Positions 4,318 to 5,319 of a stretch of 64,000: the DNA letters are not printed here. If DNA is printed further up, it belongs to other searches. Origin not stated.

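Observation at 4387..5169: Orphan receiver-domain protein with a coiled-coil insert and 2-TM tail, preceded by an abutting 26-codon uORF, in the defence island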

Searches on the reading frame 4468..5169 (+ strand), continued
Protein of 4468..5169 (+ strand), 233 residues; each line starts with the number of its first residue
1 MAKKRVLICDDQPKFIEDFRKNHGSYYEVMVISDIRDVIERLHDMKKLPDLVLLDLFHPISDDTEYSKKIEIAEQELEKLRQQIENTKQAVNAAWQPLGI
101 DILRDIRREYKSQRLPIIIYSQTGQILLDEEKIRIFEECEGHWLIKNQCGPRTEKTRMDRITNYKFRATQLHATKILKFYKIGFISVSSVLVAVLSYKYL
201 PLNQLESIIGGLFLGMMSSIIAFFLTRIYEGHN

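Call 63: search_protein_families(library=pfam, alignment_id=A4, max_evalue=0.0001)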
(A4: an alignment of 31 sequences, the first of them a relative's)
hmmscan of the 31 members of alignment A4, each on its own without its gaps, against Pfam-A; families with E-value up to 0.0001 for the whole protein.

A. member 1, L015:584-1291:+ (235 aa): 0 families

B. families by the number of members that match (of 31 scanned): 24 families
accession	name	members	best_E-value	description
PF00005.33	ABC_tran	2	7.2e-24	ABC transporter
PF13487.12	HD_5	1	8.4e-35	HD domain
PF00990.26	GGDEF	1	2.8e-34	Diguanylate cyclase, GGDEF domain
PF00107.32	ADH_zinc_N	1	2.9e-23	Zinc-binding dehydrogenase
PF00881.29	Nitroreductase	1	2e-18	Nitroreductase family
PF01966.28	HD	1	2e-18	HD domain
PF08240.17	ADH_N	1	8.5e-15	Alcohol dehydrogenase GroES-like domain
PF01061.29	ABC2_membrane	1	4.9e-13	ABC-2 type transporter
PF00580.27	UvrD-helicase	1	9.5e-13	UvrD/REP helicase N-terminal domain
PF13304.12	AAA_21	1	4.2e-12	AAA domain, putative AbiEii toxin, Type IV TA system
PF08448.16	PAS_4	1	2.2e-09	PAS fold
PF08843.17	AbiEii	1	6.1e-08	Nucleotidyl transferase AbiEii toxin, Type IV TA system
PF16912.11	Glu_dehyd_C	1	1.8e-07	Glucose dehydrogenase C-terminus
PF13602.12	ADH_zinc_N_2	1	9.9e-07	Zinc-binding dehydrogenase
PF13426.13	PAS_9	1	1.1e-06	PAS domain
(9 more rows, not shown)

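Call 64: search_protein_families(library=padloc, alignment_id=A4, max_evalue=0.000001)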
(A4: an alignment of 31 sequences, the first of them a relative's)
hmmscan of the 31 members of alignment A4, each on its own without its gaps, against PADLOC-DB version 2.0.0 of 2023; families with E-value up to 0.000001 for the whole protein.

A. member 1, L015:584-1291:+ (235 aa): 0 families

B. families by the number of members that match (of 31 scanned): 13 families
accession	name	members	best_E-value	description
PDLC04135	mad3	2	3.2e-30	mads_3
PDLC04140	mad8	2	6.1e-10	mads_8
PDLC00583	JetC3|JetC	1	6.4e-213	DUF3584 domain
PDLC00582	JetC3|JetC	1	1.7e-46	DUF3584 domain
PDLC00581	JetC3|JetC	1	7.1e-21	DUF3584 domain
PDLC01087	C3a187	1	5.2e-18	NERD+UvrD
PDLC02980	AriA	1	2.9e-12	-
PDLC00585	JetC3|JetC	1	3.7e-11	DUF3584 domain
PDLC00132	GajB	1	8.7e-11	UrvD helicase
PDLC02291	AbiEii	1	9.9e-09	AbiEii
PDLC04164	AriA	1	1.4e-08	-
PDLC00117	GajB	1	8.7e-08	UrvD helicase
PDLC02914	ATPase-Toprim_I-B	1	3.6e-07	-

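Call 65: search_protein_families(library=padloc, proteins=[L017:253-4632:+, L017:4792-5535:+, L017:6556-7419:+, L017:7422-8138:+, L017:9228-9896:+, L017:10165-10830:+, L020:2-1066:+, L020:2538-3224:+, L020:5627-6244:+, L020:6586-7761:+], max_evalue=0.0001)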
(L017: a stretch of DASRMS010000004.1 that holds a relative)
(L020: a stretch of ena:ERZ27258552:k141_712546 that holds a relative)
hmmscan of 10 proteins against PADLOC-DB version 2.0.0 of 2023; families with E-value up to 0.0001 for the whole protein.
L017:253-4632:+ (1459 aa): 5 families
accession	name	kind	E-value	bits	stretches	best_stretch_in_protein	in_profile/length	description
PDLC00583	JetC3|JetC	-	6.4e-213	708.2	1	18-1459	1-1471/1471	DUF3584 domain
PDLC00582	JetC3|JetC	-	1.7e-46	156.8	1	18-1403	1-1408/1472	DUF3584 domain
PDLC00581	JetC3|JetC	-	7.1e-21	71.8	1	135-1420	133-1432/1473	DUF3584 domain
PDLC00585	JetC3|JetC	-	3.7e-11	39.3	1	1325-1417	1334-1423/1457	DUF3584 domain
PDLC00586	JetC3|JetC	-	9.8e-05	18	1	1334-1426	1374-1462/1486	DUF3584 domain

L017:4792-5535:+ (247 aa): 0 families

L017:6556-7419:+ (287 aa): 7 families
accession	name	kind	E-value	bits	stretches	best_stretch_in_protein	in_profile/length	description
PDLC04135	mad3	-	3.2e-30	103.9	2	111-194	257-344/374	mads_3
PDLC02980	AriA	-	2.9e-12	45.2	1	116-178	236-301/304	-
PDLC04140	mad8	-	6.1e-10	37.1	0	19-50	16-47/314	mads_8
PDLC04164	AriA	-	1.4e-08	32.7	0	115-175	169-231/253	-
PDLC02914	ATPase-Toprim_I-B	-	3.6e-07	27.7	0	134-185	201-253/443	-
PDLC02335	AbiLi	-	4.8e-05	20.6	0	32-56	78-102/326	AbiLi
PDLC04213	HEC-02A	-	7.8e-05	20.4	0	125-177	216-273/337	-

L017:7422-8138:+ (238 aa): 0 families

L017:9228-9896:+ (222 aa): 0 families

L017:10165-10830:+ (221 aa): 0 families

L020:2-1066:+ (354 aa): 0 families

L020:2538-3224:+ (228 aa): 0 families

L020:5627-6244:+ (205 aa): 0 families

L020:6586-7761:+ (391 aa): 0 families

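Call 76: find_homologous_proteins(query=P0024, max_evalue=1e-10)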
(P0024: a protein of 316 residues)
Query P0024 (316 aa): 1418 proteins with E <= 1e-10 among 4905 candidates; the best 120 are listed.
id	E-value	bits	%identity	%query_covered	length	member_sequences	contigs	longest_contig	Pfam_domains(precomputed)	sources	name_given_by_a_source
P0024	1.7e-204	696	100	100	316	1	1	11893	PF10137.15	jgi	jgi:hypothetical protein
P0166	3.4e-130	452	65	100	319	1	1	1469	PF10137.15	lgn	-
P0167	1.3e-120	420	63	100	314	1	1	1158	PF10137.15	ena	-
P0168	1.0e-108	381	56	99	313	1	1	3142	PF10137.15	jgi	jgi:predicted nucleotide-binding protein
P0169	7.3e-98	346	52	99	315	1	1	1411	PF10137.15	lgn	-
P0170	7.9e-62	227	61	48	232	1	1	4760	-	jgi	-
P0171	1.7e-59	220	62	51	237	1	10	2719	-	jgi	jgi:CheY-like chemotaxis protein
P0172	3.1e-56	209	57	52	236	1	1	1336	-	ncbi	-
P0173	5.3e-56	208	57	52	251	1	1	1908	-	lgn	-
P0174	7.4e-56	208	55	55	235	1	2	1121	-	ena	-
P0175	2.4e-54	203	56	52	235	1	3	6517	-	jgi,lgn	-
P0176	4.6e-53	199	56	52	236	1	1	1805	-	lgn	-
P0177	1.5e-50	190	37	98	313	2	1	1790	PF10137.15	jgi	jgi:hypothetical protein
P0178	2.5e-50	190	61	44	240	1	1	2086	PF10137.15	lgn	-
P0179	3.6e-50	189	56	52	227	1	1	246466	-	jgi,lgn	-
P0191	8.5e-48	181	52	54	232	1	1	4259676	-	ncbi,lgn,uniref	ncbi:hypothetical protein ABDB91_18755 [Desulfoscipio sp. XC116]|uniref:hypothetical protein n=1 Tax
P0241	1.9e-45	174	59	45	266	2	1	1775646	PF10137.15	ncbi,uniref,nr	ncbi:nucleotide-binding protein [Dechloromonas sp. XY25]|uniref:Nucleotide-binding protein n=1 Tax=D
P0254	6.2e-45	172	35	99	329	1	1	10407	PF10137.15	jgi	jgi:CheY-like chemotaxis protein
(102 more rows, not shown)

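Call 77: find_encoding_contigs(protein=P0024, flank=10000, max_places=2)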
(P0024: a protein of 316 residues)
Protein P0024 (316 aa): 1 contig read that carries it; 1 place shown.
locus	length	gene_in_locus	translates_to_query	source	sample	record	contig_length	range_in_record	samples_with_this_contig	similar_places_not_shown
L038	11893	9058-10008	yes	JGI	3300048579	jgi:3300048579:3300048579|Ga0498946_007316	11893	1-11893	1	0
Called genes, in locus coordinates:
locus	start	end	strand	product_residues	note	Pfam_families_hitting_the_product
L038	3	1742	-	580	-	?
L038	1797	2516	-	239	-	PF00072:Response_reg, PF00486:Trans_reg_C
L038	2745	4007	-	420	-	PF01121:CoaE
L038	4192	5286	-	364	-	-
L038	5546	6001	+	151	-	-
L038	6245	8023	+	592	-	PF02463:SMC_N, PF13175:AAA_15 (weak), PF13476:AAA_23, PF13555:AAA_29 (weak)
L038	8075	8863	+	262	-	-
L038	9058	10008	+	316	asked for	PF10137:CAP12-PCTIR_TIR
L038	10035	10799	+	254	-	PF01261:AP_endonuc_2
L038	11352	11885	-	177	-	-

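Call 78: find_encoding_contigs(protein=P0191, flank=10000, max_places=2)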
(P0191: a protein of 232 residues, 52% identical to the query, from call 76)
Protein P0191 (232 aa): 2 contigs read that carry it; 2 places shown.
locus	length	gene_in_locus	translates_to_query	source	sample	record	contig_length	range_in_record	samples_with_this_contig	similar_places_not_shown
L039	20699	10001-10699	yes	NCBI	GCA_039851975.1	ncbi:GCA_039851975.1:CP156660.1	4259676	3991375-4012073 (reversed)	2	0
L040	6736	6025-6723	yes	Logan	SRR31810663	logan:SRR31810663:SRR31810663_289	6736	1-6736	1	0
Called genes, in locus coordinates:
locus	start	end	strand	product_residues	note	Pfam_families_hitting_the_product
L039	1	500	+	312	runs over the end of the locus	PF03787:RAMPs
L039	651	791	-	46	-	PF03190:Thioredox_DsbH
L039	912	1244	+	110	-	PF13936:HTH_38 (weak)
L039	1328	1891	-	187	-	PF13401:AAA_22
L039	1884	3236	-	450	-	PF13518:HTH_28 (weak), PF13551:HTH_29 (faint), PF13683:rve_3 (faint), PF00665:rve, PF09299:Mu-transpos_C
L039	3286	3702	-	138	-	PF20020:DUF6431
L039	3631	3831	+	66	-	-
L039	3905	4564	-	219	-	-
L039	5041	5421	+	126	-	-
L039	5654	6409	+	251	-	-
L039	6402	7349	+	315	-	PF08843:AbiEii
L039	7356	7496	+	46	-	-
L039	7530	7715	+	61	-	PF01844:HNH, PF14279:HNH_5 (weak)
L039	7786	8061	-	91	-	PF04221:RelB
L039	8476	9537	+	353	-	PF02661:Fic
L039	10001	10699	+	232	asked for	-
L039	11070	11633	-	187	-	PF06414:Zeta_toxin, PF13671:AAA_33 (faint)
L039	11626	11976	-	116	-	PF04221:RelB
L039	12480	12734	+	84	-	-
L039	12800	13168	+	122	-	-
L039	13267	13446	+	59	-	PF09962:DUF2196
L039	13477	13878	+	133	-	PF08780:NTase_sub_bind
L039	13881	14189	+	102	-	PF01909:NTP_transf_2, PF18765:Polbeta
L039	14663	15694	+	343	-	PF02463:SMC_N (faint), PF00005:ABC_tran, PF13304:AAA_21 (faint), PF09383:NIL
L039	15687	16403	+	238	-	PF00528:BPD_transp_1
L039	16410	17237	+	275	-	PF03180:Lipoprotein_9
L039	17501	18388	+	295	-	PF01297:ZnuA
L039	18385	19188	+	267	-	PF00005:ABC_tran, PF02463:SMC_N (faint), PF13304:AAA_21 (weak)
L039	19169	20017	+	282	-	PF00950:ABC-3, PF01032:FecCD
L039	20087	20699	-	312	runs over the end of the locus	PF09323:DUF1980, PF21537:DUF1980_C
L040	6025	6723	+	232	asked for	-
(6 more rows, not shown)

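Call 79: find_encoding_contigs(protein=P0254, flank=10000, max_places=2)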
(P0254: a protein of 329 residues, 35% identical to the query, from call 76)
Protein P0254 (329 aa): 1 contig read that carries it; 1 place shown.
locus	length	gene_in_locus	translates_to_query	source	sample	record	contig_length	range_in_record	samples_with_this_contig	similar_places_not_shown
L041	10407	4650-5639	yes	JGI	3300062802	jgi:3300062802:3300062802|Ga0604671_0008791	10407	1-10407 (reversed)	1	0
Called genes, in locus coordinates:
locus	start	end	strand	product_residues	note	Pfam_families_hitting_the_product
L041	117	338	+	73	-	-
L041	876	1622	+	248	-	PF08867:FRG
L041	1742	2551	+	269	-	PF12686:DUF3800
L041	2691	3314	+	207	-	-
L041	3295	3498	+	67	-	-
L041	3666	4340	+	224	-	-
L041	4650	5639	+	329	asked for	PF10137:CAP12-PCTIR_TIR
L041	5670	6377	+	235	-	-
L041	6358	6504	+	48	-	-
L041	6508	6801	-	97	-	-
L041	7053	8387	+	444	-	PF00078:RVT_1, PF08388:GIIM (weak)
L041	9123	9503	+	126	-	-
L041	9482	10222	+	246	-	PF08867:FRG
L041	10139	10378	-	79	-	-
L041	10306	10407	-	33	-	?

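Call 80: search_solved_structures(query=L038:3-1742:-, max_evalue=0.00001)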
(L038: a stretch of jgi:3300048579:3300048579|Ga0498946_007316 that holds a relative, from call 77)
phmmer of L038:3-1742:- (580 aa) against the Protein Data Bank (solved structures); distinct sequences matched with E-value up to 0.00001: 17.
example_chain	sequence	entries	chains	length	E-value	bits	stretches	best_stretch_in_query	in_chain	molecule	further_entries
3dge_A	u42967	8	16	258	2.3e-11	46.4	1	463-568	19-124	Sensor protein | Histidine kinase | Sensor histidine kinase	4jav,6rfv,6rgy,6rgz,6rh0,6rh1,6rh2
2c2a_A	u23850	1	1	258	2.3e-11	46.4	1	463-568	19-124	SENSOR HISTIDINE KINASE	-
5uht_A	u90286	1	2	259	2.3e-11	46.4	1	463-568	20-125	Sensor histidine kinase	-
4jas_A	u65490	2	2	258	7.9e-11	44.6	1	463-568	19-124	Histidine kinase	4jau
6azr_A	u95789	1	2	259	1.1e-10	44.1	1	463-568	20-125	Sensor histidine kinase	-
7z8n_A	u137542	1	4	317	5.3e-10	41.9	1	460-551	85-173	Histidine kinase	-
6rh7_A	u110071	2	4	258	5.6e-10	41.8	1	463-568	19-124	Sensor histidine kinase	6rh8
4i5s_A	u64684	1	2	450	9.2e-09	37.8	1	439-561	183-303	Putative histidine kinase CovS; VicK-like protein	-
6paj_A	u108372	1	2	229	1.7e-07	33.6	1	463-545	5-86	Sensor protein SrrB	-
4u7n_A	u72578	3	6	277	2e-07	33.4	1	450-554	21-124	Histidine protein kinase sensor protein | Histidine kinase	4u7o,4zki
7n0e_B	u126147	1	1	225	6.6e-07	31.7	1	464-554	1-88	Histidine kinase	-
4q20_A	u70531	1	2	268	1.1e-06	30.9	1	460-546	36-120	Sensor protein DivL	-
6dk7_A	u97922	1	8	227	1.4e-06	30.6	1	465-554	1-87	RetS (Regulator of Exopolysaccharide and Type III Secretion)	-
6dk8_A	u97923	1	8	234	1.5e-06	30.5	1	465-554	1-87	RetS (Regulator of Exopolysaccharide and Type III Secretion)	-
4mt8_A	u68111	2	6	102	2.5e-06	29.7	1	458-528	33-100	Ethylene response sensor 1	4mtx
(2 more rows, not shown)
